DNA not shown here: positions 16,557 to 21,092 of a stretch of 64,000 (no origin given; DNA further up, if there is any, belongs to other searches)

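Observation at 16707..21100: Orphan 1411-aa LamG x3 / RTX-repeat protein with internal module duplication and an AT-rich upstream region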

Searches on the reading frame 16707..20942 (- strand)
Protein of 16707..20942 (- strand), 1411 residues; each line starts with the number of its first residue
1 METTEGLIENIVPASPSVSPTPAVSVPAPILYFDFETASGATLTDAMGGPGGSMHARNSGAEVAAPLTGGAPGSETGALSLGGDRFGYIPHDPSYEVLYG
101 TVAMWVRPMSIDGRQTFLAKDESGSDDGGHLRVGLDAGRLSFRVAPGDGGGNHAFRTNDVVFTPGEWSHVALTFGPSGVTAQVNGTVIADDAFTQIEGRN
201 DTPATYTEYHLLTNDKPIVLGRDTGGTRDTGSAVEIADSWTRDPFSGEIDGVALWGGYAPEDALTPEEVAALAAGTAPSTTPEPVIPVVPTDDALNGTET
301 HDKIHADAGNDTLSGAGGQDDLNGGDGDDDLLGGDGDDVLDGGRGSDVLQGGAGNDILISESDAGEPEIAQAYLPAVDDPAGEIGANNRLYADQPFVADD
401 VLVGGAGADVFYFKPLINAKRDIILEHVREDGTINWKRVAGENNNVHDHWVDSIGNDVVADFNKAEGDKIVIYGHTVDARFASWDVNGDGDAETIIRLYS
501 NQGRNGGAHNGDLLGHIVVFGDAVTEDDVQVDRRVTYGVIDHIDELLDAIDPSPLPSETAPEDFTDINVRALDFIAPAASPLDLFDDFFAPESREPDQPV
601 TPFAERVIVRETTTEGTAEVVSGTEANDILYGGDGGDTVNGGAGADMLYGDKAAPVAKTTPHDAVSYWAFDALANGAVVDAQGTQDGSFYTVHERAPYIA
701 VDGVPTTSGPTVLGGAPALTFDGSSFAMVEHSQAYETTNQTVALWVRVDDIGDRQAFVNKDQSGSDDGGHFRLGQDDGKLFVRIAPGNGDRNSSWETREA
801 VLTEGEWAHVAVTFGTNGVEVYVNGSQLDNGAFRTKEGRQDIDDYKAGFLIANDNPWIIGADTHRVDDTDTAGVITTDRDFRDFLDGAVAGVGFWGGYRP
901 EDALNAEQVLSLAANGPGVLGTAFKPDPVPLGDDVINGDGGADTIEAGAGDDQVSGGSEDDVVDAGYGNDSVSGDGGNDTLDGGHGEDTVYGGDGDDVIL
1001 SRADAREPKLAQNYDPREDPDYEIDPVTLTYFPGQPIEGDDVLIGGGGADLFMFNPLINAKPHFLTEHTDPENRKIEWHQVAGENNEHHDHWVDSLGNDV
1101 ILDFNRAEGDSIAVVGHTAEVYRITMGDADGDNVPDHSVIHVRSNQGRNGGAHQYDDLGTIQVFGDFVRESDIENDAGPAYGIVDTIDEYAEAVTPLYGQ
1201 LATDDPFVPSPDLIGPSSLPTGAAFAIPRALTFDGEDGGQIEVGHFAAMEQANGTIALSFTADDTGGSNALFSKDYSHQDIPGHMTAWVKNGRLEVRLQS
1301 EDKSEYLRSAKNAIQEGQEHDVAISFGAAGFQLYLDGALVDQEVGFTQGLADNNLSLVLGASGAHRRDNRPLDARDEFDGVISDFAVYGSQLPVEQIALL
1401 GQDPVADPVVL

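Call 3: search_protein_families(library=pfam, proteins=[window:16707-20942:-], max_evalue=1)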
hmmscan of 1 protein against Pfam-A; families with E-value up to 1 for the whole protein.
window:16707-20942:- (1411 aa): 7 families
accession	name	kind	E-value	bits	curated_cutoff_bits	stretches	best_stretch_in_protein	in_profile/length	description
PF13385.13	Laminin_G_3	-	3.1e-42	144.7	27.6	3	729-875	9-135/151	Concanavalin A-like lectin/glucanases superfamily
PF00353.25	HemolysinCabind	-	6e-34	116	23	7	333-362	2-31/36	RTX calcium-binding nonapeptide repeat (4 copies)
PF02210.31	Laminin_G_2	-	2.1e-15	57.8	22.9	3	1278-1387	14-123/126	Laminin G domain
PF00054.30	Laminin_G_1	-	9e-10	39.3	24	1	1287-1392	24-130/131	Laminin G domain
PF06439.18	3keto-disac_hyd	-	0.00012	22.6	26.8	0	157-202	117-162/187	3-keto-disaccharide hydrolase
PF00337.29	Gal-bind_lectin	-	0.0011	18.8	22.1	0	1307-1339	71-103/132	Galactoside-binding lectin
PF22925.3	TS_C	-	0.0092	16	27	0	800-833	125-159/202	Trans-sialidase, C-terminal domain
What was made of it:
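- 20088..20867 (-): LamG domain 1 (aa ~26-285). Pfam Laminin_G_3 with 3 stretches (call 3).
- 19863..20069 (-): RTX block 1 (aa ~292-360), about 7 nonapeptides. HemolysinCabind best stretch 333-362 (call 3).
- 18168..18962 (-): LamG domain 2 (aa ~661-925). Pfam Laminin_G_3 best stretch 729-875 (call 3).
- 16710..17300 (-): C-terminal LamG domain 3 (aa ~1215-1411), ending in the tail ................. This tail is the candidate type I secretion signal. Pfam Laminin_G_2 and Laminin_G_1 at 1278-1392 (call 3).
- On RTX protein / T1SS substrate: Pfam HemolysinCabind 116 bits (cutoff 23), 7 stretches (call 3).
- On LamG / concanavalin A-like lectin-glucanase superfamily: Laminin_G_1 39.3 bits (cutoff 24) (call 3).
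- Checked: HemolysinCabind matches 7 stretches (116 bits, cutoff 23) (call 3).
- LamG x3 and RTX score far above the Pfam cutoffs (call 3).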

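Call 4: search_protein_families(library=ncbifam, proteins=[window:16707-20942:-], max_evalue=1)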
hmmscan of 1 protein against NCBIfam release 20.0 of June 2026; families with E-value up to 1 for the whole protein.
window:16707-20942:- (1411 aa): 9 families
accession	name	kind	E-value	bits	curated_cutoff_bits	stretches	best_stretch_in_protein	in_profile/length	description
NF046115.1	Ca_rpt_SMc04171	equivalog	8.1e-24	84.7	625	3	292-364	414-486/574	SMc04171 family calcium-binding repeat protein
NF033943.0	RTX_toxin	subfamily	1.1e-23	83.4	1000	3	293-370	688-811/930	RTX family hemolysin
NF033203.1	entero_EhxA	exception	8.3e-18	63.9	2000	3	292-373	711-792/997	enterohemolysin EhxA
NF035945.1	Zn_serralysin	subfamily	3.2e-12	46.4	500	4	617-648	336-367/462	serralysin family metalloprotease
NF053766.1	ZapA_metallo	exception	9.3e-12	44.7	940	4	947-1000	335-388/483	ZapA family metalloprotease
NF052521.1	TafC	equivalog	7.9e-06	25.2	410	1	664-828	148-305/373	TafC family fimbrial protein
NF052454.1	BtaGlycanEglC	equivalog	1.2e-05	24.4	700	3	325-366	106-147/459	endo-1,3-1,4-beta-glycanase EglC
NF050046.1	PueAB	exception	0.00036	19.1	670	3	953-1004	371-422/616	polyurethane esterase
NF051884.1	ProteaseSapA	equivalog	0.008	14.9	1200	2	314-362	325-375/644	protease SapA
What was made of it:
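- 18993..19100 (-): Short RTX block in the inter-cassette linker (aa ~615-650). NCBIfam serralysin stretch at 617-648 (call 4).
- On Pore-forming RTX toxins (HlyA/CyaA/EhxA): NF033943 scores 83 bits against a cutoff of 1000, and NF033203 scores 64 against 2000 (call 4).
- On Serralysin-type RTX metalloproteases: NF035945 scores 46 bits against a cutoff of 500, on repeats only (call 4).
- On Large RTX adhesins (LapA/MpIBP/FrhA): No Ig-like or retention-domain hits in Pfam or NCBIfam (calls 3, 4).
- NCBIfam RTX_toxin and EhxA models hit the repeats (call 4). The scores are 83 and 64 bits against cutoffs of 1000 and 2000, and they cover the nonapeptides only (call 4).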

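Call 9: find_homologous_proteins(query=window:16707-20942:-, max_evalue=1e-10)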
Query window:16707-20942:- (1411 aa): 4018 proteins with E <= 1e-10 among 8000 candidates; the best 120 are listed.
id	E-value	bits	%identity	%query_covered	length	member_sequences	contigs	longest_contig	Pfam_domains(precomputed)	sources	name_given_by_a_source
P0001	0.0e+0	3199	100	100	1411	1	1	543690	PF13385.14,PF02210.32,PF00054.31,PF00353.26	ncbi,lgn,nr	ncbi:MAG: hypothetical protein NXI16_02110 [Alphaproteobacteria bacterium]|nr:hypothetical protein [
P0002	0.0e+0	2557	80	100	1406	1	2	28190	PF06439.19,PF13385.14,PF02210.32,PF00054.31,PF00353.26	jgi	-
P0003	0.0e+0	2190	70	100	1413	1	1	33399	PF22925.4,PF06439.19,PF13385.14,PF02210.32,PF00353.26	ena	-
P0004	0.0e+0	1700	40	48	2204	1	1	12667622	PF13385.14,PF02973.23,PF02210.32,PF00054.31,PF00353.26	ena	-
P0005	0.0e+0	1446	44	48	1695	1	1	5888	PF13385.14,PF02973.23,PF02210.32,PF00353.26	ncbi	ncbi:MAG: LamG-like jellyroll fold domain-containing protein [Planctomycetota bacterium]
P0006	0.0e+0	1371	42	48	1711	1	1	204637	PF13385.14,PF02973.23,PF02210.32,PF00054.31,PF00353.26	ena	-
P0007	0.0e+0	1318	41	49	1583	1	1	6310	PF13385.14,PF02973.23,PF02210.32,PF00054.31,PF00353.26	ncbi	ncbi:MAG: LamG-like jellyroll fold domain-containing protein [Planctomycetota bacterium]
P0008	0.0e+0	1219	43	65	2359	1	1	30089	PF17963.8,PF17892.8,PF13385.14,PF17803.8,PF19076.7,PF05345.19,PF00353.26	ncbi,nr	ncbi:MAG: Ig-like domain-containing protein [Alphaproteobacteria bacterium]|nr:Ig-like domain-contai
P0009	0.0e+0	1218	40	49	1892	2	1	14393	PF22925.4,PF13385.14,PF02210.32,PF00054.31,PF00353.26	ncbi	ncbi:MAG: LamG-like jellyroll fold domain-containing protein [Pseudomonadota bacterium]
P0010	0.0e+0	1134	38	49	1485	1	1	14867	PF13385.14,PF02973.23,PF00353.26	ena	-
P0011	0.0e+0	1113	39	48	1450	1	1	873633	PF13385.14,PF02210.32,PF00353.26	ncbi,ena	-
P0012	0.0e+0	1107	39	52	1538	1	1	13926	PF13385.14,PF02973.23,PF02210.32,PF00353.26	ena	-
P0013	0.0e+0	1047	40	49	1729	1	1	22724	PF22925.4,PF13385.14,PF02973.23,PF02210.32,PF00353.26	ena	-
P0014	0.0e+0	1021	45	83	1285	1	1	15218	PF13385.14,PF02210.32,PF00353.26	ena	-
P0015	0.0e+0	1012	46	83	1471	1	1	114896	PF13385.14,PF00353.26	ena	-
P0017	9.4e-295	1000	38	54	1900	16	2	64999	PF22925.4,PF13385.14,PF02210.32,PF00353.26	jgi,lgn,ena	-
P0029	3.1e-265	902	39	49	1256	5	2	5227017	PF22925.4,PF13385.14,PF02973.23,PF02210.32,PF00054.31,PF00353.26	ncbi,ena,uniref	ncbi:LamG-like jellyroll fold domain-containing protein [Roseibium sp.]|uniref:LamG-like jellyroll f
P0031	7.9e-253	861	44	33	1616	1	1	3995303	PF00354.25,PF13385.14,PF02210.32,PF00353.26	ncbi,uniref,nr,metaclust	ncbi:Alkaline phosphatase [Candidatus Rhodobacter oscarellae]|uniref:Alkaline phosphatase n=1 Tax=Ca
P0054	1.3e-229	784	41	79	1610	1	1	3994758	PF13385.14,PF02210.32,PF00054.31,PF00353.26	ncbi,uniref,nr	ncbi:LamG-like jellyroll fold domain-containing protein [Algicella marina]|uniref:Uncharacterized pr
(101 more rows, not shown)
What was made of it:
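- Thousands of homologues exist (call 9). Family members carry other glycan-binding domains such as PA14 and sialidase-type lectin (call 9).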

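Call 15: search_solved_structures(query=window:16707-20942:-, max_evalue=0.01, show_alignments=0)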
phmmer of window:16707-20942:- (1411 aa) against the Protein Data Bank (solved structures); distinct sequences matched with E-value up to 0.01: 22.
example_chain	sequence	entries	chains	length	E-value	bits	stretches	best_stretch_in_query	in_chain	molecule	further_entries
7usl_C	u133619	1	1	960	1.5e-30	109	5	294-361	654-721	Bifunctional hemolysin-adenylate cyclase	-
7rah_E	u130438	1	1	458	6.1e-18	67.2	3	933-1007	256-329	Bifunctional adenylate cyclase toxin/hemolysin CyaA,Bifunctional adenylate cyclase toxin/h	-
6sus_A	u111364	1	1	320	3.5e-13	51.4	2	294-361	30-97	Bifunctional hemolysin/adenylate cyclase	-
4qvs_A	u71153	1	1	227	3.1e-08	35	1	726-829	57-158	S-layer domain-containing protein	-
2z8x_A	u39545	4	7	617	2.7e-06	28.6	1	292-365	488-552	Lipase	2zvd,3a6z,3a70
2zj7_A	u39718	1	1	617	2.7e-06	28.6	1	292-365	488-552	Lipase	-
2zj6_A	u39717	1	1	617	2.7e-06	28.6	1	292-365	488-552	Lipase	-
2z8z_A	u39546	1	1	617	3.2e-06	28.4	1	292-365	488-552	Lipase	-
5cvw_A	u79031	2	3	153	6.4e-06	27.4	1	933-1000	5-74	Bifunctional hemolysin/adenylate cyclase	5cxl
9p6c_A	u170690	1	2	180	6.8e-06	27.3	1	296-358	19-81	Hemolysin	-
9p0c_A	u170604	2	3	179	1e-05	26.7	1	932-999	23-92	Hemolysin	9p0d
4i35_A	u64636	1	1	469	3.6e-05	24.9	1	937-1036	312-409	Serralysin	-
5d7w_A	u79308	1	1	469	3.6e-05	24.9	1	937-1036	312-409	Serralysin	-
1smp_A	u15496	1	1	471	3.6e-05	24.9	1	937-1036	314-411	SERRATIA METALLO PROTEINASE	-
1srp_A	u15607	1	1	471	4.7e-05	24.5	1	937-1039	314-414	SERRALYSIN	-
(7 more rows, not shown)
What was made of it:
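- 19863..20069 (-): PDB CyaA match at 294-361 (call 15).
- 17943..18155 (-): RTX block 2 (aa ~930-1000). Calls 3, 15 (CyaA match at 933-1007), 43.
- PDB CyaA matches them too (call 15).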

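Call 23: find_encoding_contigs(protein=P0002, flank=10000, max_places=2)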
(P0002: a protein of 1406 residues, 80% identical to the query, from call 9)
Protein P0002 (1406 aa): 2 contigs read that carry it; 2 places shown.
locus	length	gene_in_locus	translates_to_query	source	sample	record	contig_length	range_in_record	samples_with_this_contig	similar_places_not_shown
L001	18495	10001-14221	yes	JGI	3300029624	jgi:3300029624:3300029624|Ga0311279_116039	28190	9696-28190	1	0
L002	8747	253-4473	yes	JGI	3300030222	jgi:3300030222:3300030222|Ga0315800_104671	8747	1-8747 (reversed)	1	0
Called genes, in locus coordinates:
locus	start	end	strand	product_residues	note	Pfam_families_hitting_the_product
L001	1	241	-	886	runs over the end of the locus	PF06808:DctM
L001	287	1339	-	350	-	PF04290:DctQ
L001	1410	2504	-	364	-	PF03480:DctP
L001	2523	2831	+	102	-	-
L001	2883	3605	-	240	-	PF04376:ATE_N, PF04377:ATE_C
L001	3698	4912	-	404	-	PF13677:MotB_plug, PF00691:OmpA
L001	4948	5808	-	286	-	PF20560:MotA_N, PF01618:MotA_ExbB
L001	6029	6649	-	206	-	PF01427:Peptidase_M15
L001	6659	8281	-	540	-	PF07969:Amidohydro_3, PF01979:Amidohydro_1 (weak)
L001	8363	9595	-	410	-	PF05977:MFS_3, PF07690:MFS_1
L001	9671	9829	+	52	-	PF01679:Pmp3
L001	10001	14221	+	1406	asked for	PF13385:Laminin_G_3, PF00054:Laminin_G_1 (faint), PF06439:3keto-disac_hyd (faint), PF00353:HemolysinCabind, PF13385:Laminin_G_3, PF00353:HemolysinCabind (weak), PF13385:Laminin_G_3, PF02210:Laminin_G_2 (weak)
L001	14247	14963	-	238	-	PF00106:adh_short, PF13561:adh_short_C2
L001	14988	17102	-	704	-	PF00990:GGDEF, PF00563:EAL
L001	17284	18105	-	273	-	PF04344:CheZ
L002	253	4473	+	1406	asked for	PF13385:Laminin_G_3, PF00054:Laminin_G_1 (faint), PF06439:3keto-disac_hyd (faint), PF00353:HemolysinCabind, PF13385:Laminin_G_3, PF00353:HemolysinCabind (weak), PF13385:Laminin_G_3, PF02210:Laminin_G_2 (weak)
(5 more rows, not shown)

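Call 24: find_encoding_contigs(protein=P0003, flank=10000, max_places=2)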
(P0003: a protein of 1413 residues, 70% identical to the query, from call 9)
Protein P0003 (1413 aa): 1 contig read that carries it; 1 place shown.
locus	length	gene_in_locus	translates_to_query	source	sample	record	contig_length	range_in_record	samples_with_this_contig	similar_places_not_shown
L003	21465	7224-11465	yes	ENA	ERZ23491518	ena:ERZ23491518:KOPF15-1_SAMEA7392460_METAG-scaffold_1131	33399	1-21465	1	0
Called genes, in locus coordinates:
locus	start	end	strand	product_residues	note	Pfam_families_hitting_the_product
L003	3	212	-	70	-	?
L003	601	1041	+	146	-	PF00571:CBS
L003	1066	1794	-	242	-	PF04376:ATE_N, PF04377:ATE_C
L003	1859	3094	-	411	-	PF13677:MotB_plug, PF00691:OmpA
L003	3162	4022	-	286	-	PF20560:MotA_N, PF01618:MotA_ExbB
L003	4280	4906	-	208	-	PF02557:VanY (faint), PF01427:Peptidase_M15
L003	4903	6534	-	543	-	PF07969:Amidohydro_3, PF01979:Amidohydro_1 (weak)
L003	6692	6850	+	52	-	PF01679:Pmp3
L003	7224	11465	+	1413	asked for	PF13385:Laminin_G_3, PF02210:Laminin_G_2 (faint), PF06439:3keto-disac_hyd (faint), PF22925:TS_C (faint), PF00353:HemolysinCabind, PF13385:Laminin_G_3, PF00353:HemolysinCabind, PF13385:Laminin_G_3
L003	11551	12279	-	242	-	PF00106:adh_short, PF13561:adh_short_C2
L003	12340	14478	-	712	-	PF00990:GGDEF, PF00563:EAL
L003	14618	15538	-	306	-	PF04344:CheZ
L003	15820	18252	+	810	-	PF01266:DAO, PF16350:FAO_M, PF01571:GCV_T, PF08669:GCV_T_C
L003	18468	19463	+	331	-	PF00072:Response_reg (weak)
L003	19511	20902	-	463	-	PF07719:TPR_2 (faint), PF13428:TPR_14 (faint)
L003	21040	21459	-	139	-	-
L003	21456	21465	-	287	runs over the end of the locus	PF03441:FAD_binding_7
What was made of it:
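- Flanking genes are identical in contigs whose orthologues are 80% and 70% identical (calls 23, 24).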

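Call 38: find_encoding_contigs(protein=P0029, flank=10000, max_places=1)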
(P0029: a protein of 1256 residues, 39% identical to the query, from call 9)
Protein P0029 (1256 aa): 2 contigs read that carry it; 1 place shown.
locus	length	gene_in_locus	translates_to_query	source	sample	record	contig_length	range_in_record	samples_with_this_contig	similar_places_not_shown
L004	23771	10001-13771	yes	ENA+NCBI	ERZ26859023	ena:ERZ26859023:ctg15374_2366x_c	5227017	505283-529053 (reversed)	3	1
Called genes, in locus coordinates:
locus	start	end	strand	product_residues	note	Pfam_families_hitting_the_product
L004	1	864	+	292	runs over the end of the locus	PF00005:ABC_tran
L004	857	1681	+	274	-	PF00950:ABC-3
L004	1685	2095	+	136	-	PF01475:FUR (weak)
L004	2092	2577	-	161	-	PF11911:DUF3429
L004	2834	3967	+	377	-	PF01408:GFO_IDH_MocA, PF02894:GFO_IDH_MocA_C, PF22725:GFO_IDH_MocA_C3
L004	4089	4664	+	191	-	PF07298:NnrU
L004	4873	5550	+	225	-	PF09976:TPR_21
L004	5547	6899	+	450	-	PF01011:PQQ (faint), PF13570:Beta-prop_ACSF4 (weak), PF25293:Beta-prop_EMC1_N (faint), PF13360:PQQ_2, PF13570:Beta-prop_ACSF4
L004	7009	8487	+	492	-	PF00005:ABC_tran (faint), PF01926:MMR_HSR1, PF02421:FeoB_N, PF00009:GTP_EFTU, PF01926:MMR_HSR1, PF02421:FeoB_N, PF04548:AIG1 (weak), PF14714:KH_dom-like, +8 more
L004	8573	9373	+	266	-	PF00459:Inositol_P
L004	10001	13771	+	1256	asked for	PF02210:Laminin_G_2 (faint), PF02973:Sialidase (faint), PF13385:Laminin_G_3, PF00054:Laminin_G_1 (faint), PF00353:HemolysinCabind, PF13385:Laminin_G_3, PF00353:HemolysinCabind, PF13385:Laminin_G_3, +1 more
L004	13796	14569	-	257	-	PF00106:adh_short, PF01370:Epimerase (faint), PF08659:KR, PF13561:adh_short_C2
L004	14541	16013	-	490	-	PF13522:GATase_6, PF13537:GATase_7, PF00156:Pribosyltran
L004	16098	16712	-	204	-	PF02674:Colicin_V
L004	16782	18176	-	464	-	PF18073:Zn_ribbon_LapB, PF06745:ATPase, PF13481:AAA_25, PF13191:AAA_16 (weak), PF05362:Lon_C (faint), PF13541:ChlI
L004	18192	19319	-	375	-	PF01168:Ala_racemase_N, PF00842:Ala_racemase_C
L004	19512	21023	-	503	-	PF00772:DnaB, PF03796:DnaB_C, PF13481:AAA_25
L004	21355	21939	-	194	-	PF01281:Ribosomal_L9_N, PF03948:Ribosomal_L9_C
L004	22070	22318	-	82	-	PF01084:Ribosomal_S18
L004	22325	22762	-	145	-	PF01250:Ribosomal_S6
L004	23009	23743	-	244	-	PF03476:MOSC_N, PF03473:MOSC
